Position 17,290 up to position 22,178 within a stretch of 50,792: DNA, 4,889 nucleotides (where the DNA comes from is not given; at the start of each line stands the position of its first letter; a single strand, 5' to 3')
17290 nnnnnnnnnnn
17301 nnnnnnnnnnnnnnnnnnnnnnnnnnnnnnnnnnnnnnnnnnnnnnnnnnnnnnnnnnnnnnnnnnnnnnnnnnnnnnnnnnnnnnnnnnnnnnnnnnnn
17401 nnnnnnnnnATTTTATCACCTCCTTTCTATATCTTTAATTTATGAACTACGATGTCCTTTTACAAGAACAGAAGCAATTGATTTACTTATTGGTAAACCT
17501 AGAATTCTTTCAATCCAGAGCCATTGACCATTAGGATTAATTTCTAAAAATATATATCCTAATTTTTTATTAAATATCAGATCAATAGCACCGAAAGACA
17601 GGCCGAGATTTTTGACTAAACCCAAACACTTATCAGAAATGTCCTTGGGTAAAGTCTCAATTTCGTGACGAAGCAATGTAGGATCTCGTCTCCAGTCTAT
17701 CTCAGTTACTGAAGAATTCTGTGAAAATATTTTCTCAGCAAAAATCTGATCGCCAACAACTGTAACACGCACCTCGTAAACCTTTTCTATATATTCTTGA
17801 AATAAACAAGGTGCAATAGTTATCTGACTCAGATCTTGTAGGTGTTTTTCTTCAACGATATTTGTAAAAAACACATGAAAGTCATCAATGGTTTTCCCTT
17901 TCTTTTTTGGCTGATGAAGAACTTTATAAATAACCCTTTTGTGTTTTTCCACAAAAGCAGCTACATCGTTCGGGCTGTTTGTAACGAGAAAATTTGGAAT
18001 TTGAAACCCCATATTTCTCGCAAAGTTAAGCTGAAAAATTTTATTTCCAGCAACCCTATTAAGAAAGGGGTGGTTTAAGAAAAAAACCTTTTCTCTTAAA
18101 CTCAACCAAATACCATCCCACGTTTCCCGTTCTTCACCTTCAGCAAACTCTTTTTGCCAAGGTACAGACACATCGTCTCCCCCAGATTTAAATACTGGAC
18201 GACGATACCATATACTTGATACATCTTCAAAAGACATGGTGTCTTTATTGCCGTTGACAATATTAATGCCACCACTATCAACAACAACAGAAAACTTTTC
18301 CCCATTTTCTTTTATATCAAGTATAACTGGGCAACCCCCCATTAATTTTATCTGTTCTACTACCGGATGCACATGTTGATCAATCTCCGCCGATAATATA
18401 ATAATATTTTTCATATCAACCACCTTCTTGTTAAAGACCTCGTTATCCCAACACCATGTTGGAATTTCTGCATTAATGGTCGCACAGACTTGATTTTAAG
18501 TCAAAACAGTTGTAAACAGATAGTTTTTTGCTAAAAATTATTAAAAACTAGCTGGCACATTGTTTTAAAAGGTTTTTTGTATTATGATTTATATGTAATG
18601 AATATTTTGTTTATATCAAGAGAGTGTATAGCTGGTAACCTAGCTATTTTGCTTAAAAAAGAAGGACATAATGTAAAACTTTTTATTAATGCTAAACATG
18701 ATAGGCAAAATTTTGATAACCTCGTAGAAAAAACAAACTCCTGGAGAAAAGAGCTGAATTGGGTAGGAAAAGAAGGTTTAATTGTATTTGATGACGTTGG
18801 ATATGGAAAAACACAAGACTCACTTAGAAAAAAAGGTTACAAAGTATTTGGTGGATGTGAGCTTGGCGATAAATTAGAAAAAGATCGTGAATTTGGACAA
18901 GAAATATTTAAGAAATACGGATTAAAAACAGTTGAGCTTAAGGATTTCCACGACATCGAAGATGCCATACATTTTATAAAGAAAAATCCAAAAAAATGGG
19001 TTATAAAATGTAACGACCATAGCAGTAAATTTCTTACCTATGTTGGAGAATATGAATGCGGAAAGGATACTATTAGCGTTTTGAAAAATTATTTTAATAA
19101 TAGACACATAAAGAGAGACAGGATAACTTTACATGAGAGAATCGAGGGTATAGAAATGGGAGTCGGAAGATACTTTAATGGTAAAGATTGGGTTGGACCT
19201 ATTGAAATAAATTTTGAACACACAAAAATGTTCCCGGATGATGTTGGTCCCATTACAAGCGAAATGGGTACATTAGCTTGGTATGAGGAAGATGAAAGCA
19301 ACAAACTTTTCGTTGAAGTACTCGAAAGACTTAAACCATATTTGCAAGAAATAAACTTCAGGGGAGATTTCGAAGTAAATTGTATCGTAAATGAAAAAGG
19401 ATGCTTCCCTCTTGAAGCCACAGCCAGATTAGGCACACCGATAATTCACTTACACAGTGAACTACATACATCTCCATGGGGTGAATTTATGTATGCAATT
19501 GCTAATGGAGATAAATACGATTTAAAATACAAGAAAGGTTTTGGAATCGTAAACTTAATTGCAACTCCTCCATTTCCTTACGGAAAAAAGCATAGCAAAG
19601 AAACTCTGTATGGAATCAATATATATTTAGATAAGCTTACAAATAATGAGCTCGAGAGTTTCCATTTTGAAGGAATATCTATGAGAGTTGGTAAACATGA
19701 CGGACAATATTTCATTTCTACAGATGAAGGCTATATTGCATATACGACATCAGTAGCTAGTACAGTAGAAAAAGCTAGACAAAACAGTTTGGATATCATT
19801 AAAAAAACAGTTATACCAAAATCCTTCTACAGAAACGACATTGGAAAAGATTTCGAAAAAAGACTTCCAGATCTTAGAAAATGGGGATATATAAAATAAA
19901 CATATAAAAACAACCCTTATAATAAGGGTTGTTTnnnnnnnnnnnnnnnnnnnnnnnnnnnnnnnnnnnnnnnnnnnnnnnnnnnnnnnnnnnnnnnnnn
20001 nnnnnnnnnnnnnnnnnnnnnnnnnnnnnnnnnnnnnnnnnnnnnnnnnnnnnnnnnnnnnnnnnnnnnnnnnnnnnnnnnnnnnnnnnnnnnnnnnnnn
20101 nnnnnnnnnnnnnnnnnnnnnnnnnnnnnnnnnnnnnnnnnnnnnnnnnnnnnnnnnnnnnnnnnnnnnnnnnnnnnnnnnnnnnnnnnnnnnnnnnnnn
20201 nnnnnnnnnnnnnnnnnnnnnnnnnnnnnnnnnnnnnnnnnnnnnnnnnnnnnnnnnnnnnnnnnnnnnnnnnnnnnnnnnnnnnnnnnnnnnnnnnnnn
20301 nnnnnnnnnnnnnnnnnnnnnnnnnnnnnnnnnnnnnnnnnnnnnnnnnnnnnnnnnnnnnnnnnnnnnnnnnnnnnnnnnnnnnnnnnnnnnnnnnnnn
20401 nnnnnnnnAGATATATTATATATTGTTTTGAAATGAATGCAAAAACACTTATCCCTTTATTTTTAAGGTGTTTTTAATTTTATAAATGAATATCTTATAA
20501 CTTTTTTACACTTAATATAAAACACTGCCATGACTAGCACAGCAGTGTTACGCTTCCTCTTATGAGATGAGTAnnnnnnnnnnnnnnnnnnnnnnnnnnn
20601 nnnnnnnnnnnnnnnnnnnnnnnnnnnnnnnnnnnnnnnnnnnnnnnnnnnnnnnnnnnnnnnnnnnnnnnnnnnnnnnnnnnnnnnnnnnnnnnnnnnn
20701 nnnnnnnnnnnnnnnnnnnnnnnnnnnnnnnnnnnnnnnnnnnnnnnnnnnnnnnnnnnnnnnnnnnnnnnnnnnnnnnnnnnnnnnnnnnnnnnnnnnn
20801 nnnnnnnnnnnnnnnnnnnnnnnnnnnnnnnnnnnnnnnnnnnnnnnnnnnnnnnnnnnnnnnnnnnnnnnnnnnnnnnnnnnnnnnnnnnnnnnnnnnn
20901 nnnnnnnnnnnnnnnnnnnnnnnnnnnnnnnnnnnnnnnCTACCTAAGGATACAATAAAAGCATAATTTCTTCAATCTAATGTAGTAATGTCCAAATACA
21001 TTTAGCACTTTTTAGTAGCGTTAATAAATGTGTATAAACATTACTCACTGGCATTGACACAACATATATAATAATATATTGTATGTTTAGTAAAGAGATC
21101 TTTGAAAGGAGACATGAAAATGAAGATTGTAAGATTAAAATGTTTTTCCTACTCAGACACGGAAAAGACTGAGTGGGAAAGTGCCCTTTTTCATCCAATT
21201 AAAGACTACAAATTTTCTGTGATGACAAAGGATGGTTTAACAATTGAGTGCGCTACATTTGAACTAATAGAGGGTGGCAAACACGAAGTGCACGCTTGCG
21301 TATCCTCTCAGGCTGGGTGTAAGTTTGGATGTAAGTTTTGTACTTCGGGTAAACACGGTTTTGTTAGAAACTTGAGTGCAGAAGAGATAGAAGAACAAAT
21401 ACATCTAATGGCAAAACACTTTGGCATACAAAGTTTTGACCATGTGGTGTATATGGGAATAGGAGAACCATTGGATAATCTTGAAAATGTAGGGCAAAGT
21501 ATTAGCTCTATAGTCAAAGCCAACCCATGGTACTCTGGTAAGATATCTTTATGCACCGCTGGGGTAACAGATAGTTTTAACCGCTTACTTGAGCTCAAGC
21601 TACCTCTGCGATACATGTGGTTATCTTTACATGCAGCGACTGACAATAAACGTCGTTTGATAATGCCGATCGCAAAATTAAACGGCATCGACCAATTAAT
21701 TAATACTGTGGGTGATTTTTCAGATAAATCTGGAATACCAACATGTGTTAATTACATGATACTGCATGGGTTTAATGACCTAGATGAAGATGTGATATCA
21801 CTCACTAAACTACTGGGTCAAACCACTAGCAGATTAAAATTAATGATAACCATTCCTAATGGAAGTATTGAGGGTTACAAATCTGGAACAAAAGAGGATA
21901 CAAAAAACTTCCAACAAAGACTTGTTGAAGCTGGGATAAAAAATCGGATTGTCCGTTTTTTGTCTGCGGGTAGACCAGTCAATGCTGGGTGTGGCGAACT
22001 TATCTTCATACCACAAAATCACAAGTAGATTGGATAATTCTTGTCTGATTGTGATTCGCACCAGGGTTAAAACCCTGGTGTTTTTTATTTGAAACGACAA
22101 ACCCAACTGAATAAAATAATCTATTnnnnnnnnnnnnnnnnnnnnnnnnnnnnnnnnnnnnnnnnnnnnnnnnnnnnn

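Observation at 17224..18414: Unannotated 39-aa precursor plus MdnC/MvdD-type ATP-grasp: a minimal graspetide (omega-ester RiPP) locus with a non-microviridin core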

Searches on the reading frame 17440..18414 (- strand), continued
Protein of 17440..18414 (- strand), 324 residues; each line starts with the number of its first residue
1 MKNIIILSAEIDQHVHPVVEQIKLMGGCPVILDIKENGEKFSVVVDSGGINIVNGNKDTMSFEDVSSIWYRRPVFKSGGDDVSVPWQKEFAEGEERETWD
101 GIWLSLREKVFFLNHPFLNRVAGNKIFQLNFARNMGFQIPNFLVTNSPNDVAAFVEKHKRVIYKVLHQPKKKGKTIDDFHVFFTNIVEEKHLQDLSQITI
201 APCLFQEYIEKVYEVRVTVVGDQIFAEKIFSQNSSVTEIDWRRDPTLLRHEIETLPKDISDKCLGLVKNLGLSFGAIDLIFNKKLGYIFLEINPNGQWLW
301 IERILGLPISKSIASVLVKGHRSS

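Call 92: fold_search(model_id=the predicted structure, library=pdb)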
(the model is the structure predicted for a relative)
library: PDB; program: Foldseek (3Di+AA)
matches with E <= 10: 1219; with E <= 0.001: 703
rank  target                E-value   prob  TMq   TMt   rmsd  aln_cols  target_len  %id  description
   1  5ig9_G                5.5e-29  1.00  0.86  0.89   4.0       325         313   32  Crystal structure of macrocyclase MdnC bound with precursor peptide MdnA from Microcystis aeruginosa MRC (released 2016-09-21)
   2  7mgv_A                7.8e-29  1.00  0.84  0.82   4.7       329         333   31  Chryseobacterium gregarium RiPP-associated ATP-grasp ligase in complex with ADP, and a leader and core peptide (released 2021-06-23)
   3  5ig9_A                8.3e-29  1.00  0.86  0.87   4.3       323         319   32  Crystal structure of macrocyclase MdnC bound with precursor peptide MdnA from Microcystis aeruginosa MRC (released 2016-09-21)
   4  5ig9_E                9.3e-29  1.00  0.85  0.88   4.0       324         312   32  Crystal structure of macrocyclase MdnC bound with precursor peptide MdnA from Microcystis aeruginosa MRC (released 2016-09-21)
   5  5ig9_C                4.6e-28  1.00  0.85  0.89   3.7       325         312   32  Crystal structure of macrocyclase MdnC bound with precursor peptide MdnA from Microcystis aeruginosa MRC (released 2016-09-21)
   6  5ig9_D                2.2e-27  1.00  0.85  0.90   2.4       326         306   31  Crystal structure of macrocyclase MdnC bound with precursor peptide MdnA from Microcystis aeruginosa MRC (released 2016-09-21)
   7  5ig9_F                1.2e-26  1.00  0.84  0.90   2.4       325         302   31  Crystal structure of macrocyclase MdnC bound with precursor peptide MdnA from Microcystis aeruginosa MRC (released 2016-09-21)
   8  5ig9_H                1.4e-26  1.00  0.86  0.89   2.5       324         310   31  Crystal structure of macrocyclase MdnC bound with precursor peptide MdnA from Microcystis aeruginosa MRC (released 2016-09-21)
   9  5ig9_B                4.5e-26  1.00  0.84  0.89   2.5       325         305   31  Crystal structure of macrocyclase MdnC bound with precursor peptide MdnA from Microcystis aeruginosa MRC (released 2016-09-21)
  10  7m4s_A                6.4e-25  1.00  0.82  0.85   3.5       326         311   25  Crystal structure of macrocyclase AMdnB from Anabaena sp. PCC 7120 (released 2021-11-03)
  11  7m4s_B                1.2e-24  1.00  0.82  0.85   3.7       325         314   25  Crystal structure of macrocyclase AMdnB from Anabaena sp. PCC 7120 (released 2021-11-03)
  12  9bou_A                2.8e-23  1.00  0.77  0.84   3.7       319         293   22  Crystal structure of ATP-grasp ligase PruB from Streptomyces coelicolor A3(2) (released 2024-12-18)
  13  9bou_B                2.9e-23  1.00  0.75  0.85   3.9       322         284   22  Crystal structure of ATP-grasp ligase PruB from Streptomyces coelicolor A3(2) (released 2024-12-18)
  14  5ig8_A                2.1e-22  1.00  0.79  0.83   4.2       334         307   28  Crystal structure of macrocyclase MdnB from Microcystis aeruginosa MRC (released 2016-09-21)
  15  7drp_B                3.1e-22  1.00  0.79  0.86   3.1       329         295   22  Structure of ATP-grasp ligase PsnB complexed with phosphomimetic variant of minimal precursor, Mg, and ADP (released 2021-09-08)
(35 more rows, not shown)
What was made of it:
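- On Graspetide (ATP-grasp-modified RiPP) gene cluster: Foldseek gives MdnC TM 0.86, and all of the top 32 hits are graspetide macrocyclases (call 92).
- On RimK / glutathione synthetase housekeeping ligases: RimK structures rank 33rd and later, at TM 0.66-0.70 (call 92).
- The structural ranking puts 32 graspetide macrocyclase chains ahead of any RimK (call 92).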

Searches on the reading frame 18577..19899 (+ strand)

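Call 3: search_protein_families(library=pfam, proteins=[window:18577-19899:+], max_evalue=0.01)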
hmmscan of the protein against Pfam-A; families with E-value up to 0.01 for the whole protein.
window:18577-19899:+ (440 aa): 2 families
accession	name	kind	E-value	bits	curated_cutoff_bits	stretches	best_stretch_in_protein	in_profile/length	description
PF01071.24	GARS_A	-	3.4e-10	40.5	27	1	103-286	2-190/194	Phosphoribosylglycinamide synthetase, ATP-grasp (A) domain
PF02843.22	GARS_C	-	2.9e-05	24.7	34.8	1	375-424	44-91/92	Phosphoribosylglycinamide synthetase, C domain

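Call 4: search_protein_families(library=ncbifam, proteins=[window:18577-19899:+], max_evalue=0.01)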
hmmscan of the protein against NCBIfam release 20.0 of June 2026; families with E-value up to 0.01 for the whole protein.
window:18577-19899:+ (440 aa): 1 family
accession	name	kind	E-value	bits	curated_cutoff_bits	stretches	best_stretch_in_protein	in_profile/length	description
TIGR00877.1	purD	equivalog_domain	1.6e-26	93.1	288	1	37-425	44-422/425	phosphoribosylamine--glycine ligase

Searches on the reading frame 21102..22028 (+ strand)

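Call 3: search_protein_families(library=pfam, proteins=[window:21102-22028:+], max_evalue=0.01)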
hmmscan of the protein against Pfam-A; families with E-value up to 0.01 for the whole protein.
window:21102-22028:+ (308 aa): 1 family
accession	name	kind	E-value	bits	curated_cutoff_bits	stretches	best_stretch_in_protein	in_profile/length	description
PF04055.27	Radical_SAM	-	2.6e-12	47.7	29.5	1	68-233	2-164/166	Radical SAM superfamily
